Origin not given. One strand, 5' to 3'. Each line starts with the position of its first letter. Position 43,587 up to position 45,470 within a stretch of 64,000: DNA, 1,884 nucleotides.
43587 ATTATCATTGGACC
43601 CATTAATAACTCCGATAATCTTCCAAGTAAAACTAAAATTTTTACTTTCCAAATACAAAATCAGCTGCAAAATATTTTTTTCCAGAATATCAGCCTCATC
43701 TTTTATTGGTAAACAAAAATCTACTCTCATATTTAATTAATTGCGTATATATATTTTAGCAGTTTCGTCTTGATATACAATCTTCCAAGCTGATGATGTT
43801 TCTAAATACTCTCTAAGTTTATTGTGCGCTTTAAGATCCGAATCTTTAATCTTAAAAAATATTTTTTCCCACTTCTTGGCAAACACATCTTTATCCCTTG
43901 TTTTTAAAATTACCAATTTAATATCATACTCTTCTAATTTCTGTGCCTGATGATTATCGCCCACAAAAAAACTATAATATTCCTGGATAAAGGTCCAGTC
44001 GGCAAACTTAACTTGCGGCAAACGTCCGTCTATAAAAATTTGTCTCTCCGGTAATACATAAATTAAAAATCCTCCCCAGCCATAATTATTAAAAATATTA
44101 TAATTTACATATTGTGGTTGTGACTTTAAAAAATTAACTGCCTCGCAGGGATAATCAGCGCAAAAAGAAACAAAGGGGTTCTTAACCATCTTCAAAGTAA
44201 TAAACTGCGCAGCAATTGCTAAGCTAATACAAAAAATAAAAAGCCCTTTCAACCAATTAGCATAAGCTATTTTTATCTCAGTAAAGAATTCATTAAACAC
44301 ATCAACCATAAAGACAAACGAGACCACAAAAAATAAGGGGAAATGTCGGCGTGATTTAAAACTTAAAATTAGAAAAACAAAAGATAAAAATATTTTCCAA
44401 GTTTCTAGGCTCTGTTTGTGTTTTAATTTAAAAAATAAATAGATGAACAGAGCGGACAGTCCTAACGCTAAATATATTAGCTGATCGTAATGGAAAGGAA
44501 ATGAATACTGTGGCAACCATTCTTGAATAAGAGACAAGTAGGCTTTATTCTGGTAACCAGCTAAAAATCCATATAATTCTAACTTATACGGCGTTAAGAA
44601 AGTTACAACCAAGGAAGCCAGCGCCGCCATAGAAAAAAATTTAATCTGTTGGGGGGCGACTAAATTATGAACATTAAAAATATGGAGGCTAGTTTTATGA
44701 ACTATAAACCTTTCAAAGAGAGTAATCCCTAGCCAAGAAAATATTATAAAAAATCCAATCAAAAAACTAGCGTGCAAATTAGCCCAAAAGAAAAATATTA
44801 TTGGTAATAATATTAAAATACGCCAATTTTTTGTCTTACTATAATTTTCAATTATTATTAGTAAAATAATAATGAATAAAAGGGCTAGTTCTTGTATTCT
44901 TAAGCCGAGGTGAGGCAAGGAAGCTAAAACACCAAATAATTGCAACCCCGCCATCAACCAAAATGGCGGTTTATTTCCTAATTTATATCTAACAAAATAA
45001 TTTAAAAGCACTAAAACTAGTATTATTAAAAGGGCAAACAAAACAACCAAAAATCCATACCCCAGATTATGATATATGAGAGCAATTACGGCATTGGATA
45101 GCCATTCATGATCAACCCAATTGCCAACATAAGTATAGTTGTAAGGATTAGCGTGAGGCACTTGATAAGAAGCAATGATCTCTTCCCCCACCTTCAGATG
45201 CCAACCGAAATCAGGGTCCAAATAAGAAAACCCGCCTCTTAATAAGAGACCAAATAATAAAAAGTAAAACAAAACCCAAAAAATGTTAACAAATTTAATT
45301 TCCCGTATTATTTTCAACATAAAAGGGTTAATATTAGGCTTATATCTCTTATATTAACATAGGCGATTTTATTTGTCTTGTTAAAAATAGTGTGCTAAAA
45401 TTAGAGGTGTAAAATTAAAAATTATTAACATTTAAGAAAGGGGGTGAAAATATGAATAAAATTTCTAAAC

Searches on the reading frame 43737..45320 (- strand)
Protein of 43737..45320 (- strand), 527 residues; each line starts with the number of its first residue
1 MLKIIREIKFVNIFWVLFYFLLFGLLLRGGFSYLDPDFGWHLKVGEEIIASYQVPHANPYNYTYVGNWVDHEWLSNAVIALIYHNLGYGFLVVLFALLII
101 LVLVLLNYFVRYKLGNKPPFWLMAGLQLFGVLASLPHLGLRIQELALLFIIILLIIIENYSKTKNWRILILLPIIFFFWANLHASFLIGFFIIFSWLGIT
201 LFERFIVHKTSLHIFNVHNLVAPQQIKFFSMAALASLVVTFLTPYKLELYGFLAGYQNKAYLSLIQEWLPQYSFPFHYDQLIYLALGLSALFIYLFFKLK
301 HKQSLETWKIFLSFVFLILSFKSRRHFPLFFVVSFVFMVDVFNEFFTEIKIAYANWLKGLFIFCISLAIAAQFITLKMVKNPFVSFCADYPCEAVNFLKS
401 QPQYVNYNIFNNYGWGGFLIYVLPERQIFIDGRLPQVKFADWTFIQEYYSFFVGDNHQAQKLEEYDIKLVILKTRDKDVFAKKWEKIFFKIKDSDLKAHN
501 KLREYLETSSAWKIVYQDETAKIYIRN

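Call 26: search_protein_families(library=pfam, max_evalue=0.0001, proteins=[window:43737-45320:-])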
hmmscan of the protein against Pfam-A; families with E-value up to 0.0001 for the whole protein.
window:43737-45320:- (527 aa): 0 families

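Call 46: search_protein_families(library=pfam, max_evalue=1, proteins=[window:43737-45320:-])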
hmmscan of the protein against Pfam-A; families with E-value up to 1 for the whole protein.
window:43737-45320:- (527 aa): 0 families

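Call 55: search_protein_families(library=ncbifam, max_evalue=0.01, proteins=[window:43737-45320:-])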
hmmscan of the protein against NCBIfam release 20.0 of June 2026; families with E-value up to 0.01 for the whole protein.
window:43737-45320:- (527 aa): 0 families

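Call 76: search_solved_structures(query=A4, max_evalue=10)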
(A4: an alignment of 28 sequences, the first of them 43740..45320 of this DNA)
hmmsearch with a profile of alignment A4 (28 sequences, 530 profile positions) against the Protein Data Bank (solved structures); distinct sequences matched with E-value up to 10: 1.
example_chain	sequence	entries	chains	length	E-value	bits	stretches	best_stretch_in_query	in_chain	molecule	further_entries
7e8l_A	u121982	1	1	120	1.6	10.7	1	444-522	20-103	Putative chemosensory protein CSP8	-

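Call 78: find_homologous_proteins(query=window:43740-45320:-, max_evalue=0.00001)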
Query window:43740-45320:- (527 aa): 603 proteins with E <= 0.00001 among 8000 candidates; the best 120 are listed.
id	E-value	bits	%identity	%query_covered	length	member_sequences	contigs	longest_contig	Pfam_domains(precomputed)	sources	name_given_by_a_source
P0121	0.0e+0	1176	100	100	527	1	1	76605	-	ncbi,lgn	-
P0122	6.7e-213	726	62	100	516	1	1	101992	-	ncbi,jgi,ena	ncbi:MAG: hypothetical protein WCT50_02210 [Patescibacteria group bacterium]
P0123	4.5e-203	694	61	100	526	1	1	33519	-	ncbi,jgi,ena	-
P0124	1.3e-200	686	59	96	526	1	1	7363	-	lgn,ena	-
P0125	3.5e-197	675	58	100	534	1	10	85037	-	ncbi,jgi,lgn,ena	jgi:hypothetical protein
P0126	4.4e-196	671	57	100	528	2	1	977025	-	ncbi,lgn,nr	ncbi:MAG: hypothetical protein HY931_03685 [Candidatus Falkowbacteria bacterium]|nr:MAG: hypothetica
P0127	7.1e-195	667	58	99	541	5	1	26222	-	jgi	jgi:hypothetical protein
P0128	6.4e-193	660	58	99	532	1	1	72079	-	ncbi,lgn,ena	-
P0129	5.4e-192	657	56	100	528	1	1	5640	-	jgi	jgi:hypothetical protein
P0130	6.8e-192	657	55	100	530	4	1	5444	-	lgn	-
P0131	2.4e-191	655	56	99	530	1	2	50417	-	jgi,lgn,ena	jgi:hypothetical protein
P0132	1.1e-190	653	56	100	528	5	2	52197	-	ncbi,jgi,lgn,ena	ncbi:MAG: hypothetical protein WCW61_04260 [Patescibacteria group bacterium]|jgi:hypothetical protei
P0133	2.4e-188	645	55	99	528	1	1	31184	-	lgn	-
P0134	2.1e-187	642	56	99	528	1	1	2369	-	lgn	-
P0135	3.2e-187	642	53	99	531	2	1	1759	-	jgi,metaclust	metaclust:\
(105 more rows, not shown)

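Call 89: predict_structure(alignment_id=A5)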
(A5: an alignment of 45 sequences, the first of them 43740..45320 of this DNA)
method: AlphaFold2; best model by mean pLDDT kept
length: 527 residues; sequences in the alignment: 45
mean_pLDDT: 89.1   pTM: 0.89
mean pLDDT of the five models: 89.1, 88.7, 88.5, 87.5, 85.6
residues with pLDDT >= 90: 315; 70-90: 187; 50-70: 25; < 50: 0
segments of 3 or more residues with pLDDT < 50: none
pLDDT, mean of each block of 10 residues (from residue 1): 73 94 95 90 93 87 80 94 96 97 96 86 95 90 93 96 94 97 95 96 81 72 93 97 92 80 80 83 96 93 89 96 93 96 82 81 95 93 91 94 91 89 85 66 82 80 92 84 82 76 92 95 95
secondary structure, 60 per line:
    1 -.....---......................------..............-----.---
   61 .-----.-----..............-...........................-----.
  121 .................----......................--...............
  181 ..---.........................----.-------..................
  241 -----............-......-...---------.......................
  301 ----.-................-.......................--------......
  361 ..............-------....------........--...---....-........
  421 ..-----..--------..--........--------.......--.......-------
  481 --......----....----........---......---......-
elements in order: H2-6 H10-31 H38-51 H73-86 H88-114 H120-137 H142-163 H166-182 H186-210 H223-240 H246-257 H259-264 H278-300 H307-322 H324-346 H355-374 H382-385 H392-399 E408-411 H413-422 H444-449 H458-464 E467-473 H483-488 H493-496 H501-508 E512-517 E521-526

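Call 91: fold_search(model_id=the predicted structure, library=pdb)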
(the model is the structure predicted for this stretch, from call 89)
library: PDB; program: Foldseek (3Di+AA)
matches with E <= 10: 175; with E <= 0.001: 22
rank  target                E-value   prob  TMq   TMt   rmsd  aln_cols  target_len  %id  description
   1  8age_A                1.8e-07  1.00  0.56  0.47  11.2       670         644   12  Structure of yeast oligosaccharylransferase complex with acceptor peptide bound (released 2022-12-07)
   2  9n9j_I                6.1e-07  1.00  0.55  0.43  12.3       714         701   12  Structure of a GRP94 folding intermediate engaged with a CCDC134- and FKBP11-bound secretory translocon (released 2025-11-19)
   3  8agc_A                7.3e-07  1.00  0.59  0.47  11.1       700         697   12  Structure of yeast oligosaccharylransferase complex with lipid-linked oligosaccharide and non-acceptor peptide bound (released 2022-12-07)
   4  7e9s_A                8.7e-07  1.00  0.48  0.32  12.7       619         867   13  Archaeal oligosaccharyltransferase AglB from Archaeoglobus fulgidus in complex with an inhibitory peptide and a dolich (released 2021-09-08)
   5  7oci_F                1.4e-06  1.00  0.58  0.49  12.2       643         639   12  Cryo-EM structure of yeast Ost6p containing oligosaccharyltransferase complex (released 2022-02-16)
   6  3wak                  1.8e-06  1.00  0.51  0.34  14.6       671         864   12  Crystal structure of the Archaeoglobus fulgidus oligosaccharyltransferase (O29867_ARCFU) in the apo form (released 2013-10-30)
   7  7zlg_A                1.8e-06  1.00  0.56  0.46  10.7       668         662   11  Cryo-EM structure of C-mannosyltransferase CeDPY19, in complex with acceptor peptide and bound to CMT2-Fab and anti-Fa (released 2023-01-11)
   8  7zli_A                2.6e-06  1.00  0.52  0.43  10.9       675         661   12  Cryo-EM structure of C-mannosyltransferase CeDPY19, in complex with Dol25-P-Man and bound to CMT2-Fab and anti-Fab nan (released 2023-01-11)
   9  6ezn_F                3.2e-06  1.00  0.51  0.43  13.9       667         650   13  Cryo-EM structure of the yeast oligosaccharyltransferase (OST) complex (released 2018-01-17)
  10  8b6l_I                5.3e-06  1.00  0.58  0.46  10.6       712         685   11  Subtomogram average of the human Sec61-TRAP-OSTA-translocon (released 2022-12-07)
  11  8pn9_A                6.3e-06  1.00  0.55  0.45  10.6       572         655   12  Structure of human oligosaccharyltransferase OST-A complex bound to NGI-1 (released 2024-05-08)
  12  6ftg_5                7.2e-06  1.00  0.59  0.50  12.1       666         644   11  Subtomogram average of OST-containing ribosome-translocon complexes from canine rough microsomal membranes (released 2018-03-21)
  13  5gmy_A                8.2e-06  1.00  0.49  0.33  14.6       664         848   12  Crystal structure of the Archaeoglobus fulgidus oligosaccharyltransferase (O29867_ARCFU) tethered with an acceptor pep (released 2017-02-01)
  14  6c26_A                9.3e-06  1.00  0.53  0.45  12.9       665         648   12  The Cryo-EM structure of a eukaryotic oligosaccharyl transferase complex (released 2018-01-31)
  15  7zlh_A                1.7e-05  1.00  0.35  0.30  14.2       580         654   12  Cryo-EM structure of C-mannosyltransferase CeDPY19, in apo state, bound to CMT2-Fab and anti-Fab nanobody (released 2023-01-11)
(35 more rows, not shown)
